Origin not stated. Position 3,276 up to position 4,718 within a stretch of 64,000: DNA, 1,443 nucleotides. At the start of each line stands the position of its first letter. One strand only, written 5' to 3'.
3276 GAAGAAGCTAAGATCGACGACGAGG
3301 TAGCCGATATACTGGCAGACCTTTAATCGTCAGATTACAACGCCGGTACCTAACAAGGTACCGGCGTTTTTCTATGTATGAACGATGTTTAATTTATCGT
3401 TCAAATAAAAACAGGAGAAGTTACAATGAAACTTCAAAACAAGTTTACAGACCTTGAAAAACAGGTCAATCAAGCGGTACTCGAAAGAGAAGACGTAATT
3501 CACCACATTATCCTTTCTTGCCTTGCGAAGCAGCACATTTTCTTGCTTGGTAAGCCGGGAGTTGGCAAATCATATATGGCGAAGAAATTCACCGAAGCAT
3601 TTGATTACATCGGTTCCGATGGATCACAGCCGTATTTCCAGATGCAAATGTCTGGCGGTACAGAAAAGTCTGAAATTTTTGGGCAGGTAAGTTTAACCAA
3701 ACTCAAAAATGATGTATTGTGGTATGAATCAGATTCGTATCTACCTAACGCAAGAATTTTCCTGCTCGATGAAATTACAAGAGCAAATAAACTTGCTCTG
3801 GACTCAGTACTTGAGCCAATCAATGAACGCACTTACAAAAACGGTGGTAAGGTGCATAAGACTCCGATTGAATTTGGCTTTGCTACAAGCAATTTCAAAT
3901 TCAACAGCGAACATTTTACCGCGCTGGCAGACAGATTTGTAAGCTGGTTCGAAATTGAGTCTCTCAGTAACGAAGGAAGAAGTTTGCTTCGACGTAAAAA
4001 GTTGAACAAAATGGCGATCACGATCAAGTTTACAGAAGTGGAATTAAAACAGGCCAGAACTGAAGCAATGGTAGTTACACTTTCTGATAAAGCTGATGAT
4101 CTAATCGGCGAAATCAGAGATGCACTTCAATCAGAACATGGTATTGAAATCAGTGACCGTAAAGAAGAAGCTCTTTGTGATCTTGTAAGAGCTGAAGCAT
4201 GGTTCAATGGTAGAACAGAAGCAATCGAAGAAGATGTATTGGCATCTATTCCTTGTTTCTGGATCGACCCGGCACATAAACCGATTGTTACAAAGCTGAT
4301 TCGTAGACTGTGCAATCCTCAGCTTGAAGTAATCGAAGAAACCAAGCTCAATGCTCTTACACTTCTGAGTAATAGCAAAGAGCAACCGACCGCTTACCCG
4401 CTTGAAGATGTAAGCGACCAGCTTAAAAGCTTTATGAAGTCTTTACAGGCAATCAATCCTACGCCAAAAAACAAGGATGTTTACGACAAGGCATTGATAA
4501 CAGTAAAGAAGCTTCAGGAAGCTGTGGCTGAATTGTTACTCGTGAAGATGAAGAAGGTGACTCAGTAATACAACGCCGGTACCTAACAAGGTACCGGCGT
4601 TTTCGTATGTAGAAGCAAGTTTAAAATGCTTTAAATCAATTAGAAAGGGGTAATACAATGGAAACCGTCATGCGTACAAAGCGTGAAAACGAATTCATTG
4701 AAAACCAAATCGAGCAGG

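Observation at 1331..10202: Eleven copies of one composite terminator / TATGTA-box / covarying-hairpin cassette split the early region into single-gene units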

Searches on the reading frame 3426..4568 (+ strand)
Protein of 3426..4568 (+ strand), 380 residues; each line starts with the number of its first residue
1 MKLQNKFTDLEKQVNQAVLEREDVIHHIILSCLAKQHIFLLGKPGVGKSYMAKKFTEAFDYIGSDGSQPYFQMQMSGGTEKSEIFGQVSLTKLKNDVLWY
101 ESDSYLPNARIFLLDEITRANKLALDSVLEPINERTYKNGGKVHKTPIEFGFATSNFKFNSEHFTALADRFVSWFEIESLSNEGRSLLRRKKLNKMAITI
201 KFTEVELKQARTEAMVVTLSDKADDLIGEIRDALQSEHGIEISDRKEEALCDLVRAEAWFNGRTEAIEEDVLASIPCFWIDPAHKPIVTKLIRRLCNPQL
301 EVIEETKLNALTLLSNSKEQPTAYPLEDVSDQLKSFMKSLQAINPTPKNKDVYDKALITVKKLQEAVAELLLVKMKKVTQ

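Call 5: search_protein_families(library=phrogs, proteins=[window:3426-4568:+], max_evalue=0.001)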
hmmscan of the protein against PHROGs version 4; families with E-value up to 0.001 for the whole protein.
window:3426-4568:+ (380 aa): 6 families
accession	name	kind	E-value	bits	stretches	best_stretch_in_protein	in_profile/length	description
phrog_19600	-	other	6.9e-42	144.8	1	4-303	50-347/447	ATPase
phrog_20895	-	other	1e-15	58.3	1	10-172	29-190/586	ATPase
phrog_26492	-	other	5.7e-10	39.3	1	3-171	17-184/618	ATPase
phrog_168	-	DNA, RNA and nucleotide metabolism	1.4e-06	29.3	1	14-243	20-217/314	clamp loader of DNA polymerase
phrog_16448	-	other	5.7e-06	25.9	1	15-193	430-607/680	ATPase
phrog_249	-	moron, auxiliary metabolic gene and host takeover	0.00015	22.2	1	34-130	126-218/380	porphyrin biosynthesis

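Call 11: find_encoding_contigs(protein=window:3426-4568:+, flank=10000, max_places=10)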
Protein window:3426-4568:+ (380 aa): 7 contigs read that carry it; 7 places shown.
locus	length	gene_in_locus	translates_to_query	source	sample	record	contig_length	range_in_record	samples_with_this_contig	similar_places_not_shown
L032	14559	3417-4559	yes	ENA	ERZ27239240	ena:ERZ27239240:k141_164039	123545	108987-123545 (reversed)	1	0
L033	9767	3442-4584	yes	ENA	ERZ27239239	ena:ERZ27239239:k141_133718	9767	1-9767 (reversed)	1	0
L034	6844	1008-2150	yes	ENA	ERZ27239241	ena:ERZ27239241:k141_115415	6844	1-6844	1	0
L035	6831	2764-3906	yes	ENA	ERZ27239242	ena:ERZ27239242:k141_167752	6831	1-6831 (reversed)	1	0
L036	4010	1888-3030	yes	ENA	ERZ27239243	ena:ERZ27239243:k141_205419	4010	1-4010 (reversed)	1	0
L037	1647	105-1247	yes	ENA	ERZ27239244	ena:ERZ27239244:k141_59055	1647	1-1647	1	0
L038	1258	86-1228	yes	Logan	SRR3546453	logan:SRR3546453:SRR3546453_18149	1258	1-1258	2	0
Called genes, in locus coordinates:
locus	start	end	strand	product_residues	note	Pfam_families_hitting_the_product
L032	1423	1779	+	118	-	-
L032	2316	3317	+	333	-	PF20529:DUF6744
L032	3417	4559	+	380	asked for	PF20030:bpMoxR, PF07728:AAA_5, PF17868:AAA_lid_8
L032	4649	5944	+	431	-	PF00092:VWA (weak), PF13519:VWA_2 (weak)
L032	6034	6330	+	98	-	-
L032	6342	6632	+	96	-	-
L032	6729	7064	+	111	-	-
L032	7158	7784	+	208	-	-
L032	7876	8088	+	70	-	-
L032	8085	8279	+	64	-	-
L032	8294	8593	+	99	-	-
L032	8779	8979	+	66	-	-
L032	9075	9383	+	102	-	-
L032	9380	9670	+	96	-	-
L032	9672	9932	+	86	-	-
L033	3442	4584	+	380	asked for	PF20030:bpMoxR, PF07728:AAA_5, PF17868:AAA_lid_8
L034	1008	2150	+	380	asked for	PF20030:bpMoxR, PF07728:AAA_5, PF17868:AAA_lid_8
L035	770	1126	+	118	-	-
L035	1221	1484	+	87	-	-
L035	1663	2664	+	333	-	PF20529:DUF6744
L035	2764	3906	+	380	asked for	PF20030:bpMoxR, PF07728:AAA_5, PF17868:AAA_lid_8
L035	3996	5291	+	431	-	PF00092:VWA (weak), PF13519:VWA_2 (weak)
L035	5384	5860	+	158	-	-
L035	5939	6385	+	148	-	-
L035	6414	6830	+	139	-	?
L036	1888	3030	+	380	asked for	PF20030:bpMoxR, PF07728:AAA_5, PF17868:AAA_lid_8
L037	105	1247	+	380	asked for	PF20030:bpMoxR, PF07728:AAA_5, PF17868:AAA_lid_8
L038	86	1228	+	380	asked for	PF20030:bpMoxR, PF07728:AAA_5, PF17868:AAA_lid_8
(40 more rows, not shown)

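Call 12: find_related_loci(query=window:3426-4568:+, collection=viral_contigs, flank=10000)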
Query window:3426-4568:+ (380 aa) in viral_contigs; peptide patterns used: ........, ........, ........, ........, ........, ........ (x = any residue, [..] = any of these).
11 stretches matched a pattern, but none encodes a relative of the query by tblastn (E <= 1e-3).

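Call 13: find_homologous_proteins(query=window:3426-4568:+, max_evalue=1e-10)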
Query window:3426-4568:+ (380 aa): 16 proteins with E <= 1e-10 among 6484 candidates.
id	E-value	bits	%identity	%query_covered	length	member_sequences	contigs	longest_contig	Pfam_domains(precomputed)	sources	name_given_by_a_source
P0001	5.0e-230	781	93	100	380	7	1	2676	PF20030.6,PF17868.8,PF07728.21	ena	-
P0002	9.0e-223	757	90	100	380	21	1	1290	PF20030.6,PF17868.8,PF07728.21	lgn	-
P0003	8.0e-203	691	81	100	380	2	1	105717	PF20030.6,PF17868.8,PF07728.21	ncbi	-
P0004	2.2e-194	663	78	100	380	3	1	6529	PF20030.6,PF17868.8,PF07728.21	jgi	-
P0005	6.2e-77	277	39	97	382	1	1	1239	PF20030.6,PF17868.8,PF07728.21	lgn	-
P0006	1.9e-75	272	39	99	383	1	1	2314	PF20030.6,PF17868.8,PF07728.21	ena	-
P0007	4.3e-74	268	39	99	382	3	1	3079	PF20030.6,PF17868.8,PF07728.21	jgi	-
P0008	4.2e-34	136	28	92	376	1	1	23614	PF20030.6,PF17868.8,PF07728.21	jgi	jgi:MoxR-like ATPase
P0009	6.0e-28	116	28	94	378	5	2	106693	PF20030.6,PF17868.8,PF07728.21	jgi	-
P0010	3.6e-20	90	27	76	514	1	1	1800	PF20030.6,PF17868.8,PF07726.18,PF07728.21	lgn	-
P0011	6.0e-20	90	28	72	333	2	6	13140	PF20030.6,PF17868.8,PF07728.21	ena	-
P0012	6.4e-20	90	27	82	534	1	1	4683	PF20030.6,PF17868.8,PF00004.36,PF07728.21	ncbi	-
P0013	7.7e-20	89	29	77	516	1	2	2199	PF20030.6,PF17868.8,PF00158.33,PF07728.21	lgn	-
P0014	4.0e-17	80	27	73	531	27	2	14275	PF20030.6,PF17868.8,PF07728.21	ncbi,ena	-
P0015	4.6e-17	80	26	78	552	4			PF20030.6,PF17868.8,PF07728.21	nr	nr:AAA family ATPase [Methanosarcina lacustris]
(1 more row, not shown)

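Call 14: find_encoding_contigs(protein=P0003, flank=10000, max_places=4)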
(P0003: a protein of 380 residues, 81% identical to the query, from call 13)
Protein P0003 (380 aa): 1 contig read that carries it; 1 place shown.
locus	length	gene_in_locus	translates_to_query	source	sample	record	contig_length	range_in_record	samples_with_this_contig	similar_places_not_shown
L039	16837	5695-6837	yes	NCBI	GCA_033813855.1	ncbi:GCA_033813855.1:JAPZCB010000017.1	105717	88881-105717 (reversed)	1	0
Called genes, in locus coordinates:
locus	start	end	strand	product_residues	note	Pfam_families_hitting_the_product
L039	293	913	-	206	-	-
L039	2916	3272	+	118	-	-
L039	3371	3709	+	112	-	-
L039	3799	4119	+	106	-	-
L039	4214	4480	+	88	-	-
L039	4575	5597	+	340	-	PF20529:DUF6744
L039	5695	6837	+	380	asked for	PF20030:bpMoxR, PF07728:AAA_5, PF17868:AAA_lid_8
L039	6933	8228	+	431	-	PF00092:VWA (weak), PF13519:VWA_2 (weak)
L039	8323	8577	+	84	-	-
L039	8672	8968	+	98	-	-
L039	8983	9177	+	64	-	-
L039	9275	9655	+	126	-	-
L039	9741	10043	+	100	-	-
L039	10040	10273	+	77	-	-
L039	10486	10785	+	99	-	-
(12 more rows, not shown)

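Call 15: find_encoding_contigs(protein=P0004, flank=10000, max_places=4)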
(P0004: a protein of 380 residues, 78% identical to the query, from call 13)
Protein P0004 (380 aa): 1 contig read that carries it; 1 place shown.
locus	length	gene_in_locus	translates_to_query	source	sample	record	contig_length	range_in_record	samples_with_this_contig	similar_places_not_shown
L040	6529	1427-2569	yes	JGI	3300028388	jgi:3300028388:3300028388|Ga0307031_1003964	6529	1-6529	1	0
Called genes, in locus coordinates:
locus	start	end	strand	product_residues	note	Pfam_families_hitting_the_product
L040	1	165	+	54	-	?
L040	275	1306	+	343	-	PF20529:DUF6744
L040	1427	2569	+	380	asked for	PF20030:bpMoxR, PF07728:AAA_5, PF17868:AAA_lid_8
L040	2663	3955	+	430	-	PF00092:VWA, PF13519:VWA_2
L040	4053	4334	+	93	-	-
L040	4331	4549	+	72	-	-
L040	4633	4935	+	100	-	-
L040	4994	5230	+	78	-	-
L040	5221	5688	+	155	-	PF26151:AcrIF11_ADP_ribosyl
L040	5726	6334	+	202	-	-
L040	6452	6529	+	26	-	?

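Call 16: find_encoding_contigs(protein=P0009, flank=10000, max_places=4)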
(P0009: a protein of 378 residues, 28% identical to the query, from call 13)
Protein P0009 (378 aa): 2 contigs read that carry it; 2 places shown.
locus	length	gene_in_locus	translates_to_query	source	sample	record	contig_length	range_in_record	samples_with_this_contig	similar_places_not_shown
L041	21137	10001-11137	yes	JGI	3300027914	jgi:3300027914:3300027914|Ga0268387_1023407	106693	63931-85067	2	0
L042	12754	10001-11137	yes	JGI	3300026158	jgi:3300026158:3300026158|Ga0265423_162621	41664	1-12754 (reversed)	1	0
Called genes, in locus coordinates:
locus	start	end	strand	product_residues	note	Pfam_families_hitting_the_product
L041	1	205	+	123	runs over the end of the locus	-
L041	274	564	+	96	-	-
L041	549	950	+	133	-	-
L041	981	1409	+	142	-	-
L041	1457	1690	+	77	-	-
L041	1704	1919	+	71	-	-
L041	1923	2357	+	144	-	-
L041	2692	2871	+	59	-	-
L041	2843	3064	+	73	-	-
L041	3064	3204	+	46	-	-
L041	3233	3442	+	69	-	-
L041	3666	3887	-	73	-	-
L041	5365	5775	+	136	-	-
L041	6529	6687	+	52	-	-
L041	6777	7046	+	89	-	-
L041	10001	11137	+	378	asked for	PF20030:bpMoxR, PF07728:AAA_5, PF17868:AAA_lid_8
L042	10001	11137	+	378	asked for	PF20030:bpMoxR, PF07728:AAA_5, PF17868:AAA_lid_8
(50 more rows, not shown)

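Call 19: find_encoding_contigs(protein=P0008, flank=10000, max_places=3)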
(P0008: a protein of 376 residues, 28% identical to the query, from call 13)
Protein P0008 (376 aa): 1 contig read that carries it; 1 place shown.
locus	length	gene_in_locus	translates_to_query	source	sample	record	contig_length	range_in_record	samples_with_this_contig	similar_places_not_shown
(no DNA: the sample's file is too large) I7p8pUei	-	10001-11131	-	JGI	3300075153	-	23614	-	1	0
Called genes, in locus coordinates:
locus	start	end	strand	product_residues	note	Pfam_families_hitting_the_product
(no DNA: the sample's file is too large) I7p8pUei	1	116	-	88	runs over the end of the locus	PF23148:Gp77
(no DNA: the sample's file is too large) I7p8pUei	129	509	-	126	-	-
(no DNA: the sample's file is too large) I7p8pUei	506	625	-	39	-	-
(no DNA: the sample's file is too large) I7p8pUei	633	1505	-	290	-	-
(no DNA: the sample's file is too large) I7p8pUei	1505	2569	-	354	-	-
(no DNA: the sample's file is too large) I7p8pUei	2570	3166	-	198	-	-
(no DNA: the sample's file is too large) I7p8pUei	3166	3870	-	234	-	-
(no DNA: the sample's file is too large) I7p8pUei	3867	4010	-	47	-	-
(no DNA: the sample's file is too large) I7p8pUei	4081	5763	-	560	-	-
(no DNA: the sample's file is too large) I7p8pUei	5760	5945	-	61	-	-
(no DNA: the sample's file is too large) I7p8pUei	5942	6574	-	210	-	-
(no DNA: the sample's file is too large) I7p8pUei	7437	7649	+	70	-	-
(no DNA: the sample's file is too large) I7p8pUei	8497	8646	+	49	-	-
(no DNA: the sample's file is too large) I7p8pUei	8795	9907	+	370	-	PF20529:DUF6744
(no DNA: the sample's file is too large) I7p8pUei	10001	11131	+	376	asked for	PF20030:bpMoxR, PF07728:AAA_5, PF17868:AAA_lid_8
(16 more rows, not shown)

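Call 20: find_encoding_contigs(protein=P0007, flank=10000, max_places=3)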
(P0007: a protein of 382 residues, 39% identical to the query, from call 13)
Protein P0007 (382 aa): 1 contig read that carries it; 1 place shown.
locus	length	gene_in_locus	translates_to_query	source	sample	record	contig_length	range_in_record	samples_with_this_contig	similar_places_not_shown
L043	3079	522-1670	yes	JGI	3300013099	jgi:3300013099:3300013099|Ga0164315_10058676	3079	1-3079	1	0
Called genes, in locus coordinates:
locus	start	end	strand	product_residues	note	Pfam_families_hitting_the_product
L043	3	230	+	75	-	?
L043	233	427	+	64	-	-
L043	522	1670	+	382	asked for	PF20030:bpMoxR, PF07728:AAA_5, PF17868:AAA_lid_8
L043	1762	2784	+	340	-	PF20529:DUF6744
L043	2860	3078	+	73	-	?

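Call 23: search_dna_similar(query=window:3426-4568:+, collection=phages, mode=protein, max_rows=30, max_evalue=0.00001)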
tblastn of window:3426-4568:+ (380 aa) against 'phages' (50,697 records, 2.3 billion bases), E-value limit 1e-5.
Records with a match: 31; places in all: 31; records where one place covers at least 80% of the query: 2.
Best place of each record, by identity: <60% 31.
By first word of the organism name: Sulfolobus 9; Bacteriophage 8; Salmonella 3; Bacillus 2; Campylobacter 2; Acidianus 2; Bicaudavirus 2; Moorella 1; Aphanizomenon 1; Escherichia 1.
By host as written in the record: - 9; Sulfolobus 6; Bacillus thuringiensis 2; Campylobacter jejuni 2; Homo sapiens 2; Sulfolobus solfataricus P2 2; Moorella thermoacetica DSM 103132 1; Aphanizomenon flos-aquae 1; and 6 more.
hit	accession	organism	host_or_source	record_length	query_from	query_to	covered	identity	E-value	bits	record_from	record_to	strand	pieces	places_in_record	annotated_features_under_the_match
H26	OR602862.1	Moorella phage MTATph1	Moorella thermoacetica DSM 103132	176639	2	353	93%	28.4%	7e-33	136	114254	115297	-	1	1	ATPase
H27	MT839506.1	Bacteriophage sp.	human fecal samples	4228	3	294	77%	30.6%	3e-24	110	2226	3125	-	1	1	record has no annotation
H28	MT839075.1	Bacteriophage sp.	human fecal samples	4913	6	311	81%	28.5%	9e-23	105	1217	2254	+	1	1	record has no annotation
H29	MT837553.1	Bacteriophage sp.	human fecal samples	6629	10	294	75%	30.0%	3e-24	110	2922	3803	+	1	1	record has no annotation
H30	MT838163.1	Bacteriophage sp.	human fecal samples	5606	2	292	77%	29.3%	6e-21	100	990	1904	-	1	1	record has no annotation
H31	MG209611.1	Aphanizomenon phage vB_AphaS-CL131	Aphanizomenon flos-aquae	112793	1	292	77%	28.5%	7e-19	94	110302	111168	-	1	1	MoxR-like ATPase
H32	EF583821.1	Bacillus phage 0305phi8-36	Bacillus thuringiensis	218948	6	299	77%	27.6%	4e-17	89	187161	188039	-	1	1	ORF066: MoxR-like ATPase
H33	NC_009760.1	Bacillus phage 0305phi8-36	Bacillus thuringiensis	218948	6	299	77%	27.6%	4e-17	89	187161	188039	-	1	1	ORF066: ATPase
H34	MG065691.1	Campylobacter phage A11a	Campylobacter jejuni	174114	3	281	73%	28.8%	1e-25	114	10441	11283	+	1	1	record has no annotation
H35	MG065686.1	Campylobacter phage A18a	Campylobacter jejuni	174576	3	281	73%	28.8%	1e-25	114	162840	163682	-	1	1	record has no annotation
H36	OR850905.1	Salmonella phage S.Kent 1-2-1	Salmonella enterica subsp. enterica ...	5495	3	281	73%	27.8%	1e-24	111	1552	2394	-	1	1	record has no annotation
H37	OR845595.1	Escherichia phage ECO95 1-6-1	Escherichia coli O157:H7 ATCC 43895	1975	3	281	73%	27.8%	2e-24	110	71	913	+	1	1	record has no annotation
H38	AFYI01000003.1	Salmonella enterica subsp. enterica serovar Infantis str. ...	Homo sapiens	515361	3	281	73%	27.8%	3e-24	110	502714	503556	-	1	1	ATPase family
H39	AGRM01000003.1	Salmonella enterica subsp. houtenae str. ATCC BAA-1581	Homo sapiens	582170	3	281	73%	27.8%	4e-24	110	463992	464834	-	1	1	ATPase family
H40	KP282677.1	Sulfolobus monocaudavirus SMV3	Sulfolobus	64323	10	294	75%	24.5%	8e-14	79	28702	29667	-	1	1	putative 2-component regulator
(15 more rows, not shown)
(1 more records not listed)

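Call 29: find_related_loci(query=A1, collection=genome_contigs, flank=10000)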
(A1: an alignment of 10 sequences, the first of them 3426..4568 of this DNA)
Query A1 (380 aa) in genome_contigs; peptide patterns used: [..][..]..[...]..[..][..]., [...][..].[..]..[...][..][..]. (x = any residue, [..] = any of these).
396 stretches matched a pattern; 19 encode a relative of the query (tblastn E <= 1e-3); 19 distinct loci.
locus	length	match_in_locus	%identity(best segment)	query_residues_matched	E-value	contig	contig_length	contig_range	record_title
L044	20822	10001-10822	29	1-272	2e-31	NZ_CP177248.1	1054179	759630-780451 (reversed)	Malacoplasma muris strain RIII-4 chromosome, complete genome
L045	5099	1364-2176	32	14-284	2e-30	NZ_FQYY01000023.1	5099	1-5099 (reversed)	Mesonia phycicola strain DSM 21425, whole genome shotgun sequence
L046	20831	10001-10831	29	2-277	2e-29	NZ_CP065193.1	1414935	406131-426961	Spiroplasma endosymbiont of 'Nebria riversi' isolate Nriv7 chromosome, complete genome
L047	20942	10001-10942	30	2-300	1e-28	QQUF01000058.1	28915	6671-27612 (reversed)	MAG: Calditrichaeota bacterium isolate CLD3 317, whole genome shotgun sequence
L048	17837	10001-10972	28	3-322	2e-28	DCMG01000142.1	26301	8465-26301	MAG TPA_asm: Bacteroidales bacterium UBA1628 UBA1628_contig_2354, whole genome shotgun sequence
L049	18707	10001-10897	29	3-296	1e-27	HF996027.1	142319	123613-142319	Bacteroides sp. CAG:545 genomic scaffold, scf138, whole genome shotgun sequence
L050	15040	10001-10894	29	3-292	3e-27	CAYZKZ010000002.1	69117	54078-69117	MAG TPA_asm: uncultured Muribaculaceae bacterium isolate SRP225648_co1_949 genome assembly, contig: NODE_607_length_6911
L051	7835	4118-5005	26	1-295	4e-25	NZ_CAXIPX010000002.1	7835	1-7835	Spiroplasma endosymbiont of Amphibalanus improvisus isolate 54796 contig_6, whole genome shotgun sequence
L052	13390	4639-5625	28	20-353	4e-27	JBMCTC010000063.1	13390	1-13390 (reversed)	MAG: Spirochaetota bacterium isolate D1M13_6 NODE_1377_length_13390_cov_4.614773, whole genome shotgun sequence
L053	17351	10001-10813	32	14-284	1e-30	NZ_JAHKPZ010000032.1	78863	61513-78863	Lacinutrix sp. C3R15 C3R15_C3R15_contig_2, whole genome shotgun sequence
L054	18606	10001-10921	25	14-301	2e-21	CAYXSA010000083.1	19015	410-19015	MAG TPA_asm: uncultured Saprospiraceae bacterium isolate SRP329715_co2_197 genome assembly, contig: NODE_5672_length_190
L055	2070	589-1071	31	17-182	3e-20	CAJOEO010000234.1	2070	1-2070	uncultured Treponema sp. isolate Red_deer_2_mag_142 genome assembly, contig: scaffold_229646, whole genome shotgun seque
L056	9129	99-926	25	2-285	4e-19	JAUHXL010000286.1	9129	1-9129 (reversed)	MAG: bacterium isolate 2_bin.9 NODE_5450_length_9129_cov_4.271495, whole genome shotgun sequence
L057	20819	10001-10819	26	2-282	3e-19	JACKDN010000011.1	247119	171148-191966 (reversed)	MAG: Myxococcales bacterium isolate HK-STAS-MYXO-8 HK-STAS-MYXO-8_11, whole genome shotgun sequence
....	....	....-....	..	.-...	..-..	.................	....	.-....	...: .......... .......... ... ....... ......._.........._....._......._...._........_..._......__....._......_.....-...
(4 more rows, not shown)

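Call 30: find_related_loci(query=A1, collection=viral_contigs, flank=10000)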
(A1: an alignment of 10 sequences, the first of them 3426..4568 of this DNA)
Query A1 (380 aa) in viral_contigs; peptide patterns used: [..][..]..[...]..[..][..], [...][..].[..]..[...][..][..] (x = any residue, [..] = any of these).
87 stretches matched a pattern; 29 encode a relative of the query (tblastn E <= 1e-3); 29 distinct loci.
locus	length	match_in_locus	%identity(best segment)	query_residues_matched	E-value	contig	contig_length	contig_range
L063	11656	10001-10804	32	1-275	2e-33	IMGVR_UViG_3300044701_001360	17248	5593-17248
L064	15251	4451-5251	34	2-275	7e-33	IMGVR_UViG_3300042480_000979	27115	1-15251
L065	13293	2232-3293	30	2-371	8e-33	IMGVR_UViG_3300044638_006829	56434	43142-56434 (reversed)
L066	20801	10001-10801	34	2-275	7e-33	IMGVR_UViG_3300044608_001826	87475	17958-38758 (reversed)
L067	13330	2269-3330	30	2-371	5e-33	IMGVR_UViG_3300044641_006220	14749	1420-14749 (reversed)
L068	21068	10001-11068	28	1-356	3e-32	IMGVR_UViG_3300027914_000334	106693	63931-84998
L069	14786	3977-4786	32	3-275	7e-32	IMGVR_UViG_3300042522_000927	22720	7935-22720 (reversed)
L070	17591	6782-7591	32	3-275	7e-32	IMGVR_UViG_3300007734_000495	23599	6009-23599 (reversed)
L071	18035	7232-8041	32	3-275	7e-32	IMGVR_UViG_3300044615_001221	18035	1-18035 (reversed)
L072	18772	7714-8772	29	3-371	6e-32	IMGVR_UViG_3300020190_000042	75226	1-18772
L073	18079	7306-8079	32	2-262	6e-32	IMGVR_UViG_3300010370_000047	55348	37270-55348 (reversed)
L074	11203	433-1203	32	3-262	1e-31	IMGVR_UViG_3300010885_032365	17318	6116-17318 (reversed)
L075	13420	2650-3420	31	6-265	1e-31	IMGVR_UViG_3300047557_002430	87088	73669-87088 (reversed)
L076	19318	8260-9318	29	3-371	3e-31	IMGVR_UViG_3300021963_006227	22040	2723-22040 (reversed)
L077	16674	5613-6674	28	2-371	2e-31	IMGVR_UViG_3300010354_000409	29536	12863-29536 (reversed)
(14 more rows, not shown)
